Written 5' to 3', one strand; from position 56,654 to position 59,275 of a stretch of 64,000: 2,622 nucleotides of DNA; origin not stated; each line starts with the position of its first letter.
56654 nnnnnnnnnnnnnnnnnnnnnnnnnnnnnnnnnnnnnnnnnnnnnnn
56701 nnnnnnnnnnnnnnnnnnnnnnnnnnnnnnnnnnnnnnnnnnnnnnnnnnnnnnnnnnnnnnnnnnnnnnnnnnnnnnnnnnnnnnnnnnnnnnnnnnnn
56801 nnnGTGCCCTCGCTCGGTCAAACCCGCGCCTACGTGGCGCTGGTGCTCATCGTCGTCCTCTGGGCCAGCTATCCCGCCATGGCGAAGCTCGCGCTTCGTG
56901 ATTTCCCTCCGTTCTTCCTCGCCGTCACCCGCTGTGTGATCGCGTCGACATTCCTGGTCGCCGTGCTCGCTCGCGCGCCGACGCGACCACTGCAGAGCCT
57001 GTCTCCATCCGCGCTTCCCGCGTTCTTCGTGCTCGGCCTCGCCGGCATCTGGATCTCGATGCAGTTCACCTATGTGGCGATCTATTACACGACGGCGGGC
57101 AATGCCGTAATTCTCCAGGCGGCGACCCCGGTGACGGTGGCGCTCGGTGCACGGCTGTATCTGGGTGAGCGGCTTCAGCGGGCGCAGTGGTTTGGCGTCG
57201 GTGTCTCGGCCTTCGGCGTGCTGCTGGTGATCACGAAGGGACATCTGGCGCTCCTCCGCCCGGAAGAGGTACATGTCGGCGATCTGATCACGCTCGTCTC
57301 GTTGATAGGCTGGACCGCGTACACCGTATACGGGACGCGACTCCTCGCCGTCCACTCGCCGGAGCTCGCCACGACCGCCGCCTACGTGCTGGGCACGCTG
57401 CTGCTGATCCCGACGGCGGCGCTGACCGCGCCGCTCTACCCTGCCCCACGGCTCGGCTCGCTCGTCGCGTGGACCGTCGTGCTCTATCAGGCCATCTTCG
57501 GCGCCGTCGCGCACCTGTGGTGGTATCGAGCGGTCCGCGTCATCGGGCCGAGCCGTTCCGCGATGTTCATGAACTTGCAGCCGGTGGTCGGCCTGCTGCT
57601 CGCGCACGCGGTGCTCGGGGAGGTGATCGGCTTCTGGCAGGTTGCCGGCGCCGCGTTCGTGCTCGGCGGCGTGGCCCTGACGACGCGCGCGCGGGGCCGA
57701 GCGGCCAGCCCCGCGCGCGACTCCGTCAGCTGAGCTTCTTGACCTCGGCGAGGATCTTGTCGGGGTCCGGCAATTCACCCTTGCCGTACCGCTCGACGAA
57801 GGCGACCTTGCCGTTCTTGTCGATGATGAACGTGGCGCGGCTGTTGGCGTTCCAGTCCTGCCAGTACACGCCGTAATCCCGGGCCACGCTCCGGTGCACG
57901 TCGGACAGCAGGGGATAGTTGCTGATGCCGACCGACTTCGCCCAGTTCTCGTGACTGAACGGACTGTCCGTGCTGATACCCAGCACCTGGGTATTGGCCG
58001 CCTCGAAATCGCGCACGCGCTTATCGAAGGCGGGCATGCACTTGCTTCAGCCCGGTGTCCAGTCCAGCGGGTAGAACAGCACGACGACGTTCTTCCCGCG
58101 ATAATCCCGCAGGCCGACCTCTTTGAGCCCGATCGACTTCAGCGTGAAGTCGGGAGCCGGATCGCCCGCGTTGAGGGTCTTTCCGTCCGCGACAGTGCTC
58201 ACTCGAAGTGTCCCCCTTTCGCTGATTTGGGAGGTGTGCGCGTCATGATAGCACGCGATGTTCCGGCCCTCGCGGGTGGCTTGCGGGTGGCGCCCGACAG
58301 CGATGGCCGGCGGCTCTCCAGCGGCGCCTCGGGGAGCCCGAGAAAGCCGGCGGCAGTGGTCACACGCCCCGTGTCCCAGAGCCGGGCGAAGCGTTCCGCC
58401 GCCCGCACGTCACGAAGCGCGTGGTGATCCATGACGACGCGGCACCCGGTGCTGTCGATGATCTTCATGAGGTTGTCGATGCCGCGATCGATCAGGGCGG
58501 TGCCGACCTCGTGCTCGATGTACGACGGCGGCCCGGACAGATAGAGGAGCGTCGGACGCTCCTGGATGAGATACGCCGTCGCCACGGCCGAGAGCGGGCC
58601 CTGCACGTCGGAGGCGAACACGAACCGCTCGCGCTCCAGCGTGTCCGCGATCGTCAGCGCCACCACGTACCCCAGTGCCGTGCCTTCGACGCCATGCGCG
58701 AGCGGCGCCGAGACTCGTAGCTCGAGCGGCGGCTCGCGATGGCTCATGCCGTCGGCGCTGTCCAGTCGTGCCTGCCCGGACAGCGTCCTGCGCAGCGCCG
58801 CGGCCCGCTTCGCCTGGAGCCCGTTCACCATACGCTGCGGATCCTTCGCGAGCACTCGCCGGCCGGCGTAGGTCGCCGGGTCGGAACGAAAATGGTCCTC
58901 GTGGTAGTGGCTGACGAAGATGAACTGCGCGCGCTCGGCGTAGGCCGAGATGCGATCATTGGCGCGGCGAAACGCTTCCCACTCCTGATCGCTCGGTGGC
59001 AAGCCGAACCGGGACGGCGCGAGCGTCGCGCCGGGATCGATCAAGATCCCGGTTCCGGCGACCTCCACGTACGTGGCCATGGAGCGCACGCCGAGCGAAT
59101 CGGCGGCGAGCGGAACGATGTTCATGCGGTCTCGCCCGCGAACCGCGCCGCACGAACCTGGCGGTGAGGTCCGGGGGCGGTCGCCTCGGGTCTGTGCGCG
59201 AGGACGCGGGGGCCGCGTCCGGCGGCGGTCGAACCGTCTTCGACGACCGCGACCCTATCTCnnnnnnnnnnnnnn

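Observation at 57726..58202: Peroxiredoxin (Bcp/PrxQ) with TGA exactly at the peroxidatic-cysteine codon: candidate selenoprotein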

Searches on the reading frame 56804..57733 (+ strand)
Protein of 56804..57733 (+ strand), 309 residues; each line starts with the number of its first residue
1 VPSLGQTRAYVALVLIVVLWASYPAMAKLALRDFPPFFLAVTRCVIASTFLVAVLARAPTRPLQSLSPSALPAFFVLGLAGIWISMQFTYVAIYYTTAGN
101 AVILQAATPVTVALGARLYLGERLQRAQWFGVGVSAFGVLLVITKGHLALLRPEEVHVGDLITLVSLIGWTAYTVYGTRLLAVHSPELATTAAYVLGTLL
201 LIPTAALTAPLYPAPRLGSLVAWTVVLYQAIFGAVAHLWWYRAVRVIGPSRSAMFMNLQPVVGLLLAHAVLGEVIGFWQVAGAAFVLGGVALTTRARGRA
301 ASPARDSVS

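Call 6: search_protein_families(library=pfam, proteins=[window:56804-57733:+])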
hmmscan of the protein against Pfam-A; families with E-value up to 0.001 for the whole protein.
window:56804-57733:+ (309 aa): 1 family
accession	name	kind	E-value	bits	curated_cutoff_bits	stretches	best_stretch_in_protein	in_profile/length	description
PF00892.27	EamA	-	4.4e-42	144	28.2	2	9-143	3-134/135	EamA-like transporter family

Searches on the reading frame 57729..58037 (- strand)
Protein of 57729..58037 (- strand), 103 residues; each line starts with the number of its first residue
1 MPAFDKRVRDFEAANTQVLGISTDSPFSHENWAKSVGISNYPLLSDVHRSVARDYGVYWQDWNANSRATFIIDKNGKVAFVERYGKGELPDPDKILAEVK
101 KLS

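Call 38: find_encoding_contigs(protein=window:57729-58037:-, flank=10000, max_places=3)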
Protein seq(103 aa) (103 aa): 3 contigs read that carry it; 2 places shown.
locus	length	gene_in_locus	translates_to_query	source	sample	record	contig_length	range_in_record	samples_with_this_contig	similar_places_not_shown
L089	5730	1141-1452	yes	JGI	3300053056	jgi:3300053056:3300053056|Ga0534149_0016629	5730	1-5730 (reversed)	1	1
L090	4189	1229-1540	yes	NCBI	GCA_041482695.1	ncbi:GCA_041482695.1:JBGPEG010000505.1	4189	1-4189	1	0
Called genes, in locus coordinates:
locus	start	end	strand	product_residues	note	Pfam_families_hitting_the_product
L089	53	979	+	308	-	-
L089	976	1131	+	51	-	PF00578:AhpC-TSA, PF08534:Redoxin (weak)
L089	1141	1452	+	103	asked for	PF00578:AhpC-TSA, PF08534:Redoxin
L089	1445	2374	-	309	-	PF00892:EamA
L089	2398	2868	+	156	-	PF10604:Polyketide_cyc2 (weak), PF03364:Polyketide_cyc (weak)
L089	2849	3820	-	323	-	PF11583:AurF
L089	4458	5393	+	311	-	PF01261:AP_endonuc_2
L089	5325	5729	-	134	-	?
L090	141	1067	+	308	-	-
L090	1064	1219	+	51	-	PF00578:AhpC-TSA, PF08534:Redoxin (weak)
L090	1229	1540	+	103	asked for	PF00578:AhpC-TSA, PF08534:Redoxin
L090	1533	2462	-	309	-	PF00892:EamA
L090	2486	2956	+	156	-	PF10604:Polyketide_cyc2 (weak), PF03364:Polyketide_cyc (weak)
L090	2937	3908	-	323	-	PF11583:AurF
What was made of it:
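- Public gene callers treat the gene as broken: 51-aa and 103-aa ORFs (call 38).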

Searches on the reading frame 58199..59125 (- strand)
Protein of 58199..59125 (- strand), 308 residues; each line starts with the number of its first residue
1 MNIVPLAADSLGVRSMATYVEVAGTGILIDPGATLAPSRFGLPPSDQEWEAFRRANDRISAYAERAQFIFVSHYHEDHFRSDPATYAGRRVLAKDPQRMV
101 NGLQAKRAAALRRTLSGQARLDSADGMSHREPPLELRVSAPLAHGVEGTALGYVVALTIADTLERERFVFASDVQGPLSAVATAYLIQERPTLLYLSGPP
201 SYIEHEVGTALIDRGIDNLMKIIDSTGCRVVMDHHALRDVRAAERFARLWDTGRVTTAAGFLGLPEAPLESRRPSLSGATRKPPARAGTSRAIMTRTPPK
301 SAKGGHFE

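Call 6: search_protein_families(library=pfam, proteins=[window:58199-59125:-])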
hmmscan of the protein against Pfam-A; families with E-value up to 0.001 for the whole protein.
window:58199-59125:- (308 aa): 0 families

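Call 35: search_protein_families(library=ncbifam, proteins=[window:58199-59125:-], max_evalue=0.01)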
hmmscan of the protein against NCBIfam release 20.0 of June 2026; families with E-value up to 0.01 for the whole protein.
window:58199-59125:- (308 aa): 4 families
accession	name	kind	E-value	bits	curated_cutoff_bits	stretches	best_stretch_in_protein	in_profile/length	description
NF003290.0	PRK04286.1-6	equivalog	7.2e-58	195.8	526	1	1-276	1-284/307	hypothetical protein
NF003289.0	PRK04286.1-3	equivalog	3.7e-47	161.1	526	1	1-275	1-280/292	hypothetical protein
NF003287.0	PRK04286.1-1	equivalog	1.2e-43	149.6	286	1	1-283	1-292/308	hypothetical protein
NF003288.0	PRK04286.1-2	equivalog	6.4e-29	101.1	409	1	1-276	1-277/303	hypothetical protein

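Call 53: search_solved_structures(query=window:58202-59125:-, max_evalue=1)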
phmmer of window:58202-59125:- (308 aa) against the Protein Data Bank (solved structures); distinct sequences matched with E-value up to 1: 8.
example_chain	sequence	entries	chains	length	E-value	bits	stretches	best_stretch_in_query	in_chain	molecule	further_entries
9mxm_A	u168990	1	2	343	0.17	14.7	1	5-96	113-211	EatA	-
9myt_B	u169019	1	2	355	0.18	14.7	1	5-96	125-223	EatA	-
9f7u_A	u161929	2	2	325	0.43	13.4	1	145-209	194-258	Replicase polyprotein 1ab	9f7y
7v2c_d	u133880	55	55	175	0.47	13.3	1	60-110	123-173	NADH dehydrogenase [ubiquinone] 1 beta subcomplex subunit 10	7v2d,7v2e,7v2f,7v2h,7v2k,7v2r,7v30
5gpn_Aj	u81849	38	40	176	0.48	13.3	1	60-110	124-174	NADH dehydrogenase [ubiquinone] 1 beta subcomplex subunit 10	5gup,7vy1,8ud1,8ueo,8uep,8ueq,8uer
8zsn_BK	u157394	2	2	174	0.61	12.9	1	60-110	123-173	NADH dehydrogenase [ubiquinone] 1 beta subcomplex subunit 10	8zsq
7dgq_g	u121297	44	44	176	0.88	12.4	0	59-110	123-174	NADH dehydrogenase [ubiquinone] 1 beta subcomplex subunit 10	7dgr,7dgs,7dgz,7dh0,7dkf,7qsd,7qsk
6g2j_p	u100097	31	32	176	0.95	12.3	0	61-109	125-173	NADH dehydrogenase [ubiquinone] 1 beta subcomplex subunit 10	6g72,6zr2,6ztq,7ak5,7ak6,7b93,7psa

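Call 54: search_protein_families(library=pfam, proteins=[window:58202-59125:-], max_evalue=10)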
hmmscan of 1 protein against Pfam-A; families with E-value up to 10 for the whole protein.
window:58202-59125:- (308 aa): 3 families
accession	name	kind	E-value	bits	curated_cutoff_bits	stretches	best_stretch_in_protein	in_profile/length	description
PF13483.12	Lactamase_B_3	-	0.0041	17.5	24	1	20-117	12-87/160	Beta-lactamase superfamily domain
PF00753.33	Lactamase_B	-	0.0071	16.7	22.7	1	15-79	6-57/196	Metallo-beta-lactamase superfamily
PF12706.13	Lactamase_B_2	-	0.021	14.9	27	1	27-174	3-143/200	Beta-lactamase superfamily domain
